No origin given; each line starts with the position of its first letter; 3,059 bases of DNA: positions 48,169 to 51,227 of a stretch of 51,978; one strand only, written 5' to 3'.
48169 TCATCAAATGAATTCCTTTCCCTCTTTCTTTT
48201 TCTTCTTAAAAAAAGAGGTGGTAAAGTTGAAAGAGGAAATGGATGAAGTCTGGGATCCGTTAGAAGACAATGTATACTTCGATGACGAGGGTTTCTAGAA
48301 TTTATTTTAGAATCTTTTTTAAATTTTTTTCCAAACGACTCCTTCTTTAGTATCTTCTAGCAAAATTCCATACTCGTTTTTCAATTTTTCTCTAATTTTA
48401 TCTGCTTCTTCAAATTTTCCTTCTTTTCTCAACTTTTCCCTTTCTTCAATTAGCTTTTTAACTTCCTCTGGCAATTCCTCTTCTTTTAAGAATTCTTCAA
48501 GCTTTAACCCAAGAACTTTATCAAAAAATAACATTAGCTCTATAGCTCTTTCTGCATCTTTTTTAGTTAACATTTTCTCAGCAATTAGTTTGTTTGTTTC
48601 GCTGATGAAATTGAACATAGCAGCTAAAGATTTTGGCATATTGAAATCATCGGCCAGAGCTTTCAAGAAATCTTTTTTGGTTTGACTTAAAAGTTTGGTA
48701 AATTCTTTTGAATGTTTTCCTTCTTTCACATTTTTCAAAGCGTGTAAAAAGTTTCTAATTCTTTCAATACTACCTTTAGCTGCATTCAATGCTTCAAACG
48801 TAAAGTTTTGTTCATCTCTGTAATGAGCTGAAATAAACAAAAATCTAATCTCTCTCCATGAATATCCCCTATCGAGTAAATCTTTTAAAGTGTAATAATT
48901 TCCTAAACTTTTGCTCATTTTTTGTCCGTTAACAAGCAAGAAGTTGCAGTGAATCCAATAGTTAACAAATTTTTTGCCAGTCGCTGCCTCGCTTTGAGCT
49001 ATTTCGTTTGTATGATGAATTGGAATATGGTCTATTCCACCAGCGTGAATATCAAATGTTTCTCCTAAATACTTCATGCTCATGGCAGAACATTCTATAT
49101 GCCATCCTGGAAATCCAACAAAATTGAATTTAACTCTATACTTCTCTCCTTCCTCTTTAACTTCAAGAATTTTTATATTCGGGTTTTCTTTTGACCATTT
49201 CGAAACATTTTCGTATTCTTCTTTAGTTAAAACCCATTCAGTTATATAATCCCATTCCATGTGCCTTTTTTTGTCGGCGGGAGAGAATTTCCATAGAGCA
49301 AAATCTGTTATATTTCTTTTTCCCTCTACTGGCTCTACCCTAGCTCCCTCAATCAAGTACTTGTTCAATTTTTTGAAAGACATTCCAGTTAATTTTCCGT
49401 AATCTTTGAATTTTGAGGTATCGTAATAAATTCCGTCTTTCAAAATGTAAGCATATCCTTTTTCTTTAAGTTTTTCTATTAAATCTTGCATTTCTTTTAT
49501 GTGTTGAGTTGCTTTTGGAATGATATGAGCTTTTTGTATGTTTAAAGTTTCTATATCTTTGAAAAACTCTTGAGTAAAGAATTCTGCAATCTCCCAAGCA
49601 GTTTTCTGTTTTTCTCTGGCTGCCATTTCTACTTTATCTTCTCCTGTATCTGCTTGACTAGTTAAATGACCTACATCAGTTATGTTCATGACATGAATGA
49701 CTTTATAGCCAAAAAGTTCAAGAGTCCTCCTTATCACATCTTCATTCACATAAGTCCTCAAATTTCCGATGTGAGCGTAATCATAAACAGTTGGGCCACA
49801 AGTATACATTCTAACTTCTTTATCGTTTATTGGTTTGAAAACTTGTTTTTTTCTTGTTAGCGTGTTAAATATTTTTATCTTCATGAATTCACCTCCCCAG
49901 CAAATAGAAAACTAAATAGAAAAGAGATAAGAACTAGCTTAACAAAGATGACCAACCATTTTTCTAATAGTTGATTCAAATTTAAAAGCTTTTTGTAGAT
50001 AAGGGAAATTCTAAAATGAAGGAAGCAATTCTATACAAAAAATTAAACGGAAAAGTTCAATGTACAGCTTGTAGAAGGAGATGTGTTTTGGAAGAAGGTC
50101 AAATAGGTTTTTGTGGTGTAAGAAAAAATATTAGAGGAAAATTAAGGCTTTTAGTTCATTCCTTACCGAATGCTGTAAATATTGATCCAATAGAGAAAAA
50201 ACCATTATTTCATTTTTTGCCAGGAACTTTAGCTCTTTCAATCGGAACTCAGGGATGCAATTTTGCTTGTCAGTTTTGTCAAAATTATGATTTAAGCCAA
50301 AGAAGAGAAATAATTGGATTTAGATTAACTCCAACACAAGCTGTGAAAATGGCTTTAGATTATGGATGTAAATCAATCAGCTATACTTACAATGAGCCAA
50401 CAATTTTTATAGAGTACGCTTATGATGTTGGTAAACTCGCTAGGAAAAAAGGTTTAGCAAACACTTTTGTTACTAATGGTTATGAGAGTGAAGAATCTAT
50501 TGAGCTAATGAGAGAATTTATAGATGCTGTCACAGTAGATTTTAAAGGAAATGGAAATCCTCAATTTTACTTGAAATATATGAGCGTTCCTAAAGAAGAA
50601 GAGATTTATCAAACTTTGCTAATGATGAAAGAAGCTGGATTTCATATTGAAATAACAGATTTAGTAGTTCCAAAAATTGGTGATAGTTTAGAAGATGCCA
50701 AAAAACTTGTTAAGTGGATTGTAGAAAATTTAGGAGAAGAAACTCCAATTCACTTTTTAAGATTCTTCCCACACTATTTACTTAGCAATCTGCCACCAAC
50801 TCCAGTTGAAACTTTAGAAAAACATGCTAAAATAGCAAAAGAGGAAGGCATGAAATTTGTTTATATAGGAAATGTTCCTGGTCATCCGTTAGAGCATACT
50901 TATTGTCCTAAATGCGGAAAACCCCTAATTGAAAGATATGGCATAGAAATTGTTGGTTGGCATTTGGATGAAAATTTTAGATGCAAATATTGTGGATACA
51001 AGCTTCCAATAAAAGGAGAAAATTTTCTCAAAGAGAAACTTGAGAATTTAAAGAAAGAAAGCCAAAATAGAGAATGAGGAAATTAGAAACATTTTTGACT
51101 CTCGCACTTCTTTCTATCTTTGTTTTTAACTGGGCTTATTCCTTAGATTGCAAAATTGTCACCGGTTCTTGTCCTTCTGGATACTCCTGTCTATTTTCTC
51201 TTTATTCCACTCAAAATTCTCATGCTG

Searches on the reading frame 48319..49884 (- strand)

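Call 12: search_protein_families(library=pfam, proteins=[window:48319-49884:-], max_evalue=0.001)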
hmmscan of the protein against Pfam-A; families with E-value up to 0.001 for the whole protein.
window:48319-49884:- (521 aa): 7 families
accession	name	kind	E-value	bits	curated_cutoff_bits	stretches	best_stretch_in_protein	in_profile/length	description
PF01406.26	tRNA-synt_1e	-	7.4e-92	308.4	27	2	16-211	2-181/301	tRNA synthetases class I (C) catalytic domain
PF09334.17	tRNA-synt_1g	-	2.6e-13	49.9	20.1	2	35-158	12-126/391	tRNA synthetases class I (M)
PF09190.17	DALR_2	-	6e-07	30.4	22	1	406-462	2-56/57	DALR domain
PF00750.26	tRNA-synt_1d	-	2.6e-06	27.1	23.3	1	6-138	3-131/349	tRNA synthetases class I (R), catalytic domain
PF01921.24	tRNA-synt_1f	-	3.9e-06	26.5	27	0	271-381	229-340/360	tRNA synthetases class I (K)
PF23493.1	CysS_C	-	1.8e-05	25.2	23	1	469-518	2-50/51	Cysteinyl-tRNA ligase anticodon binding domain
PF00133.28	tRNA-synt_1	-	2.7e-05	23.6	22.7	0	277-360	329-412/414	tRNA synthetases class I (I, L, M and V)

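Call 91: search_protein_families(library=ncbifam, proteins=[window:48319-49884:-], max_evalue=0.00001)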
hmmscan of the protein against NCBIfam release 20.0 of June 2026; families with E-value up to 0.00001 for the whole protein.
window:48319-49884:- (521 aa): 12 families
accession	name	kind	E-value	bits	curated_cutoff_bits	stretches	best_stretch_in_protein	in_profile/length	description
NF011108.0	PRK14536.1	equivalog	2.1e-145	485.3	780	2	1-212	1-208/490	cysteine--tRNA ligase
TIGR00435.1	cysS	equivalog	3e-135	451.9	340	2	256-520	199-465/466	cysteine--tRNA ligase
NF011107.0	PRK14534.1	equivalog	8.1e-104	348.3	744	2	1-213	1-209/481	cysteine--tRNA ligase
TIGR03447.1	mycothiol_MshC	equivalog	4.5e-56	190.4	485.1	2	256-451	221-406/411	cysteine--1-D-myo-inosityl 2-amino-2-deoxy-alpha-D-glucopyranoside ligase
TIGR00398.1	metG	equivalog_domain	1.9e-12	46.7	336.35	1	35-158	12-126/530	methionine--tRNA ligase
NF008957.0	PRK12300.1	subfamily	4.4e-11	41.5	677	1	277-416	580-723/946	leucine--tRNA ligase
NF001100.0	PRK00133.1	equivalog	1.9e-08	33.4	587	0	35-158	18-132/676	methionine--tRNA ligase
NF008900.0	PRK12267.1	equivalog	3.7e-08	32.3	598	0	27-149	7-122/648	methionine--tRNA ligase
TIGR00396.1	leuS_bact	equivalog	8.6e-08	30.8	548.4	0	316-513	599-805/843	leucine--tRNA ligase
NF009687.0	PRK13208.1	equivalog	9e-07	27.4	738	0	295-413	506-623/801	valine--tRNA ligase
TIGR00392.1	ileS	equivalog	4.5e-06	25.1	621.4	1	316-398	605-690/861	isoleucine--tRNA ligase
TIGR00395.1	leuS_arch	equivalog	6.8e-06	24.4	648.5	1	278-397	575-695/938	leucine--tRNA ligase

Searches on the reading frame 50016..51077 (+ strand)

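Call 12: search_protein_families(library=pfam, proteins=[window:50016-51077:+], max_evalue=0.001)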
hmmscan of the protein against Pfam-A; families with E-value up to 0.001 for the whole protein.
window:50016-51077:+ (353 aa): 1 family
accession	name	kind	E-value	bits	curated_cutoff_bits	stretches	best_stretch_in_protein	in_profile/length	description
PF04055.27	Radical_SAM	-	1e-22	81.5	29.5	1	77-235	3-166/166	Radical SAM superfamily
